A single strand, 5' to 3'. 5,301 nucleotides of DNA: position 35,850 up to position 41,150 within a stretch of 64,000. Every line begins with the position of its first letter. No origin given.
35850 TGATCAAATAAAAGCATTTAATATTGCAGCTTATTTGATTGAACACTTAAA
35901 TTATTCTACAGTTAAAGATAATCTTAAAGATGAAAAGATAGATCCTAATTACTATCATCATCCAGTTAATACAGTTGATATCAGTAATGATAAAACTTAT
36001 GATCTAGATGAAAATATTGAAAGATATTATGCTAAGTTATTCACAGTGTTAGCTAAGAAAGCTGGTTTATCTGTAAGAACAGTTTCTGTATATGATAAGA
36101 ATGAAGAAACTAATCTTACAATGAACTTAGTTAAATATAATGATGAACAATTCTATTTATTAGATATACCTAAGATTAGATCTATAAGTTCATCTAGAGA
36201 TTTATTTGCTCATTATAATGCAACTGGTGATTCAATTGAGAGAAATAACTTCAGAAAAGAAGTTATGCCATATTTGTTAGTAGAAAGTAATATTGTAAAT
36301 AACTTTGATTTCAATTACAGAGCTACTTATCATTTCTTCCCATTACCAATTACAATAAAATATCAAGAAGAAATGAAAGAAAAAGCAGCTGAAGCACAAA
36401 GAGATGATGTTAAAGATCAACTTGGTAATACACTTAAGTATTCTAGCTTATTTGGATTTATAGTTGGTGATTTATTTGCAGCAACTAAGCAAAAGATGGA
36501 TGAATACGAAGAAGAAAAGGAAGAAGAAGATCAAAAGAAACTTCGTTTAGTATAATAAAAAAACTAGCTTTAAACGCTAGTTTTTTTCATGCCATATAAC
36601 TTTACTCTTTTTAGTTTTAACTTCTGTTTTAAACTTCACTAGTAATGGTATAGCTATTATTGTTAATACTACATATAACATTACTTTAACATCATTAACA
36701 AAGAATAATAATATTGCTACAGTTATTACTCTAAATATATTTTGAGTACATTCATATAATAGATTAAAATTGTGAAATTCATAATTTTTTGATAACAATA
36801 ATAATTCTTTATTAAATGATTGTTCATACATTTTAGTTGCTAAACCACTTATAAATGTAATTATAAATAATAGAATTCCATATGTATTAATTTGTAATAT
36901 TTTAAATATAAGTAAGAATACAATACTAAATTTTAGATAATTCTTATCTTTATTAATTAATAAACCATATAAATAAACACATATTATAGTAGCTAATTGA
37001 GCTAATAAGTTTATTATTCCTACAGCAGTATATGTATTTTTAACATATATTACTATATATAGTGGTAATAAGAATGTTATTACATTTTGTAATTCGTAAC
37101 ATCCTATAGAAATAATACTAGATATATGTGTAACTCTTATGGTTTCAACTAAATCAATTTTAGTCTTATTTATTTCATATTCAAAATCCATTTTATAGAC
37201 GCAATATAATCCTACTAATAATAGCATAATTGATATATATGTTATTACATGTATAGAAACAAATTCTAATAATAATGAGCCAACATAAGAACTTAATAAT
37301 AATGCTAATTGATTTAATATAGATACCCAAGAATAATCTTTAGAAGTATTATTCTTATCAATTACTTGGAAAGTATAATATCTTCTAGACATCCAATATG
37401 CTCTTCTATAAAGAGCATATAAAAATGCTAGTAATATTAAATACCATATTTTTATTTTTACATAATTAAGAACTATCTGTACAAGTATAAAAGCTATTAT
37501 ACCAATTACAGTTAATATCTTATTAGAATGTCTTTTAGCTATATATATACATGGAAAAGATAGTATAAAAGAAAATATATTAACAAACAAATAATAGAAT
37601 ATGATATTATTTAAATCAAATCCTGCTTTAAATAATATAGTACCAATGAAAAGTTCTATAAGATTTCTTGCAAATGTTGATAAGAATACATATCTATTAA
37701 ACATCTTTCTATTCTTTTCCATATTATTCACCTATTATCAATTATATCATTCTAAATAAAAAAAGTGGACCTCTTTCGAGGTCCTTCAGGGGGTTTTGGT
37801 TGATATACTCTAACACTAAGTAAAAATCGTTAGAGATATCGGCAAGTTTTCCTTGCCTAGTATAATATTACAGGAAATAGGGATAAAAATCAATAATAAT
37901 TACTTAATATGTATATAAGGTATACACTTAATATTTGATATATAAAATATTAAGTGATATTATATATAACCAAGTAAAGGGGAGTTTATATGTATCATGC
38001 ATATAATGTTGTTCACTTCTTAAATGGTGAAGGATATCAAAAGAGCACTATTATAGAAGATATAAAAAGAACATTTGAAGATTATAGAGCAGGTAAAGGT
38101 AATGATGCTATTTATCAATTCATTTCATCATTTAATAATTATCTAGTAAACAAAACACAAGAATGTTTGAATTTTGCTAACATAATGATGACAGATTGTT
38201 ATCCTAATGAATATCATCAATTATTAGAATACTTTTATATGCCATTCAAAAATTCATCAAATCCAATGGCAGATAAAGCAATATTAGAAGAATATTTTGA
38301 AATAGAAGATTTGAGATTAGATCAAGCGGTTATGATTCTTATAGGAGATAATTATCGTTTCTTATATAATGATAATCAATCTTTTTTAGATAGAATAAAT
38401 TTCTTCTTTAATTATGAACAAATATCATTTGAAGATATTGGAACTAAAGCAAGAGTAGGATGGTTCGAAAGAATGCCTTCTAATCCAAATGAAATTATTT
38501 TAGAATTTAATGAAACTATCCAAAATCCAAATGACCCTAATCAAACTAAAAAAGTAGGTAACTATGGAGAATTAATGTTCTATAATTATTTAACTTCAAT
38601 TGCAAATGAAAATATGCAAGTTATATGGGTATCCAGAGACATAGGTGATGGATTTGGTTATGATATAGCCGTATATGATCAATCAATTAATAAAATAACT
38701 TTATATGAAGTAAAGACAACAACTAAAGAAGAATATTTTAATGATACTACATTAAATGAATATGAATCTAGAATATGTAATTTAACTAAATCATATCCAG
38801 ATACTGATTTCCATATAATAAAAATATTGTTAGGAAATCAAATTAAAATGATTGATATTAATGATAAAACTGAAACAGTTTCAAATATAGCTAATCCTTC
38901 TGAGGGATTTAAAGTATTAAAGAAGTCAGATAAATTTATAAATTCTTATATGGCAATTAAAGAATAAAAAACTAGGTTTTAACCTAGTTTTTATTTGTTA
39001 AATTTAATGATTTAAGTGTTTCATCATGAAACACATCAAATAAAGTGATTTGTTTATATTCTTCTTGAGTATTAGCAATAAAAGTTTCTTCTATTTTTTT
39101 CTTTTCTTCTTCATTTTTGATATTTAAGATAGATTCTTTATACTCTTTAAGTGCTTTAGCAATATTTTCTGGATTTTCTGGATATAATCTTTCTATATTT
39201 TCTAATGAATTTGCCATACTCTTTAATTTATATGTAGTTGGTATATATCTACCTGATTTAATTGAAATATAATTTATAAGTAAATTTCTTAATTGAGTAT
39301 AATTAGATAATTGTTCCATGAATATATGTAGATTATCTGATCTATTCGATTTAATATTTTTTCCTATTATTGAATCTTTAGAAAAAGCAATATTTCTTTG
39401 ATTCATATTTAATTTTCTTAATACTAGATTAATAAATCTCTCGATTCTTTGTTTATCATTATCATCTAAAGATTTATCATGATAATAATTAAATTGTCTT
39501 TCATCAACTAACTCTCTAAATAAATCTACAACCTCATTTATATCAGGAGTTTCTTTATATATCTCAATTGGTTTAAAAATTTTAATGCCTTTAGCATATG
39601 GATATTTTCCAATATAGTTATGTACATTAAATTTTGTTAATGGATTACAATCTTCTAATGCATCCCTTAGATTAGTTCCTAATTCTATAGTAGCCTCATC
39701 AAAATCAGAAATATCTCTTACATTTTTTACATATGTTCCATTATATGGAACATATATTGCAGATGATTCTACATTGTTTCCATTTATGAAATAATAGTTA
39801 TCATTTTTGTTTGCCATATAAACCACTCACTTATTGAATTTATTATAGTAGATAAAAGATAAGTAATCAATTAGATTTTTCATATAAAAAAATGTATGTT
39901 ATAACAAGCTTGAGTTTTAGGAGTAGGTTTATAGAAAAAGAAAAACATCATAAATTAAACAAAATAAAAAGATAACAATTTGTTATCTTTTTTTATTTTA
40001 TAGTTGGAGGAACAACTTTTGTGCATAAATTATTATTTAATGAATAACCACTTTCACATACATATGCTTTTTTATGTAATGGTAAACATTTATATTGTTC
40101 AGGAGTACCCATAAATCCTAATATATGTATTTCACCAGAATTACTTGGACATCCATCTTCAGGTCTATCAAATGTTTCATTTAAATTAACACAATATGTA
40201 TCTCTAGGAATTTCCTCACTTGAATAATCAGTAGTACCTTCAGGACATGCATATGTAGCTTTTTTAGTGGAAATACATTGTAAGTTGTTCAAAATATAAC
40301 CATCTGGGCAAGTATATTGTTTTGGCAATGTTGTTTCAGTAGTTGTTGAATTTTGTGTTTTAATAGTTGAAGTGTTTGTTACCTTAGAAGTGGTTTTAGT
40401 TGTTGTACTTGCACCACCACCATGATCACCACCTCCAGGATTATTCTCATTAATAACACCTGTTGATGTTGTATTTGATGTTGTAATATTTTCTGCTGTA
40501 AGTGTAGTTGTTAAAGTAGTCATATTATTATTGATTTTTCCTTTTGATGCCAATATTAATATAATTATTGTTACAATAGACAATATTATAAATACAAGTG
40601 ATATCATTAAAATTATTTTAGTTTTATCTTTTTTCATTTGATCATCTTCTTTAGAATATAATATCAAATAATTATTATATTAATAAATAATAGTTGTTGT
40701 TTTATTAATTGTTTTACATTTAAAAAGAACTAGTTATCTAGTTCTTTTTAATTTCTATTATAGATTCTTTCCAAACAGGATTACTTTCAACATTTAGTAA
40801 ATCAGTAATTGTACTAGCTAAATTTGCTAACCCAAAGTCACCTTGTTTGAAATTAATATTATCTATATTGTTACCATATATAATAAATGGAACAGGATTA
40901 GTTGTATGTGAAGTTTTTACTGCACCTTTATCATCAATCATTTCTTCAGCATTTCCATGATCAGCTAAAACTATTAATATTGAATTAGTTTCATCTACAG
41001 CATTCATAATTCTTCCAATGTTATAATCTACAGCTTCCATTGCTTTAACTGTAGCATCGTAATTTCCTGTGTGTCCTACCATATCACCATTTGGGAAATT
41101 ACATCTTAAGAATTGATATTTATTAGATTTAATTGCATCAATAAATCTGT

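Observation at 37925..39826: DUF3883 (restriction-endonuclease-like) protein with an unknown N-terminal domain, paired convergently with a hypothetical gene. A long perfect inverted repeat sits in its promoter.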

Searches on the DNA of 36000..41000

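Call 5: search_rna_families(source=window, start=36000, end=41000, threshold=evalue, max_evalue=1)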
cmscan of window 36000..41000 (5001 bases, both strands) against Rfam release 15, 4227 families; matches with E-value up to 1: 1.
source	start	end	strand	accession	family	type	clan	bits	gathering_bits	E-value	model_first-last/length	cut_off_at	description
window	36532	36587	+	RF02427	SpF10_sRNA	Gene; sRNA;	-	24.3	60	0.23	1-57/57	no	Streptococcus sRNA SpF10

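Call 73: search_rna_families(source=window, start=37730, end=37990, threshold=evalue, max_evalue=10, show_alignments=2)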
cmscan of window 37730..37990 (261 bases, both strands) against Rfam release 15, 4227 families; matches with E-value up to 10: 5.
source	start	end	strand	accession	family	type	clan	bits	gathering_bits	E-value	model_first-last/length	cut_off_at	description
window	37755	37828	-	RF04319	BTncRNA_FopS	Gene; sRNA;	-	23.9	56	0.11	1-71/71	no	Bacteroidetes FopS (family of paralogous sRNAs)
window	37730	37868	-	RF00645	MIR169_2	Gene; miRNA;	CL00098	17.4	50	0.053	1-82/118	3'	MIR169_2 microRNA precursor family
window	37823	37923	-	RF01821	RsaH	Gene; sRNA;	-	15.6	50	3.9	1-123/123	no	RNA Staph. aureus H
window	37836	37910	-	RF01182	SNORD11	Gene; snRNA; snoRNA; CD-box;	CL00103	15.3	55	4.1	1-84/84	no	Small nucleolar RNA SNORD11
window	37730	37872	+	RF00645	MIR169_2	Gene; miRNA;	CL00098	14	50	0.82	32-118/118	5'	MIR169_2 microRNA precursor family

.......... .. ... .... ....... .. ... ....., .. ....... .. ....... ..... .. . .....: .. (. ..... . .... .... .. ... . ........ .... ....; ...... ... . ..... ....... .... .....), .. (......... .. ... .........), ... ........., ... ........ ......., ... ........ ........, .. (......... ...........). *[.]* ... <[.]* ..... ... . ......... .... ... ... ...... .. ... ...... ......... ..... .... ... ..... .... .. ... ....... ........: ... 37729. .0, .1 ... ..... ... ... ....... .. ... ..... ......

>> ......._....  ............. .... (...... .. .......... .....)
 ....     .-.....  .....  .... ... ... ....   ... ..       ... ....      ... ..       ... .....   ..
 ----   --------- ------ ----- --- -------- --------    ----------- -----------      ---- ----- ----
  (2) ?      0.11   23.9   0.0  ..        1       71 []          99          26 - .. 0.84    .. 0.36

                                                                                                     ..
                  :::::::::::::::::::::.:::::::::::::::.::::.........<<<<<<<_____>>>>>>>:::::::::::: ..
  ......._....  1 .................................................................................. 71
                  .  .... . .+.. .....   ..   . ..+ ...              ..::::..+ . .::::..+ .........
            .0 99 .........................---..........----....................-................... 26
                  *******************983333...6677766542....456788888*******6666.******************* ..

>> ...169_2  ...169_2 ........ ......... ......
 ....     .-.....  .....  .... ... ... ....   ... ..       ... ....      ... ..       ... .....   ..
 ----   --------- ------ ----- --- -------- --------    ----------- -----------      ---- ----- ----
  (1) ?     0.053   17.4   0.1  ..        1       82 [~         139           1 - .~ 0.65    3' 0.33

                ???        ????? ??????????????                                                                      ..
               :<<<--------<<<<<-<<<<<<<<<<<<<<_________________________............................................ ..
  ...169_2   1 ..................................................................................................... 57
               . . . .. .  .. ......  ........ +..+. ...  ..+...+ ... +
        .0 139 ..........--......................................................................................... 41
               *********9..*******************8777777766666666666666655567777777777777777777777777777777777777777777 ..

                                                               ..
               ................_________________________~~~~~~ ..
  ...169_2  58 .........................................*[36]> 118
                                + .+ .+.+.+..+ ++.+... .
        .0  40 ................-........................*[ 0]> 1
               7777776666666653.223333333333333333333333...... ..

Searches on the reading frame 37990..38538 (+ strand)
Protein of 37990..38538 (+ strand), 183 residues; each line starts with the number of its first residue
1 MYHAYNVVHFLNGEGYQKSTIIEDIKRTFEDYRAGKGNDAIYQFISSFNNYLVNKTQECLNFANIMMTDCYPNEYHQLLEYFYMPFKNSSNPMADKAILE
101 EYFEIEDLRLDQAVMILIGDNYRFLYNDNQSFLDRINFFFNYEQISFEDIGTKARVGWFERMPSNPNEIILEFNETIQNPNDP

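Call 71: search_protein_representatives(alignment_id=A4)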
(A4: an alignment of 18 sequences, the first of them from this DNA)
Query: 18 sequences, 183 profile positions. Proteins with E-value up to 0.001 (for the whole library): 28; up to 1e-10: 18; up to 1e-30: 9. The best 28 are listed.
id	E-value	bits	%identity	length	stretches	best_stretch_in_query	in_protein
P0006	6.9e-77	273.7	-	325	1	1-183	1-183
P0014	5.5e-71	254.4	-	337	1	1-183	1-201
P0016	1.3e-66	240.1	-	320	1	1-183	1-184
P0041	2.4e-62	226.3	-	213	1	1-181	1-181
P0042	1.4e-54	200.9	-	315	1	1-182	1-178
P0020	5.7e-51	189.2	-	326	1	1-180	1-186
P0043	7.7e-42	159.4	-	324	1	1-182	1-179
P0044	1.0e-32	129.7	-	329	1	1-181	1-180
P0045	4.7e-31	124.3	-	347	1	4-180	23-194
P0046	1.2e-24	103.4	-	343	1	4-181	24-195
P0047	5.5e-21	91.5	-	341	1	4-178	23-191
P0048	6.5e-20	88.0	-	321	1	3-181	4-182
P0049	1.2e-19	87.2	-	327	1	2-177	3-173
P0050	2.6e-13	66.5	-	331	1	4-176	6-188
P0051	1.4e-12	64.1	-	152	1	3-140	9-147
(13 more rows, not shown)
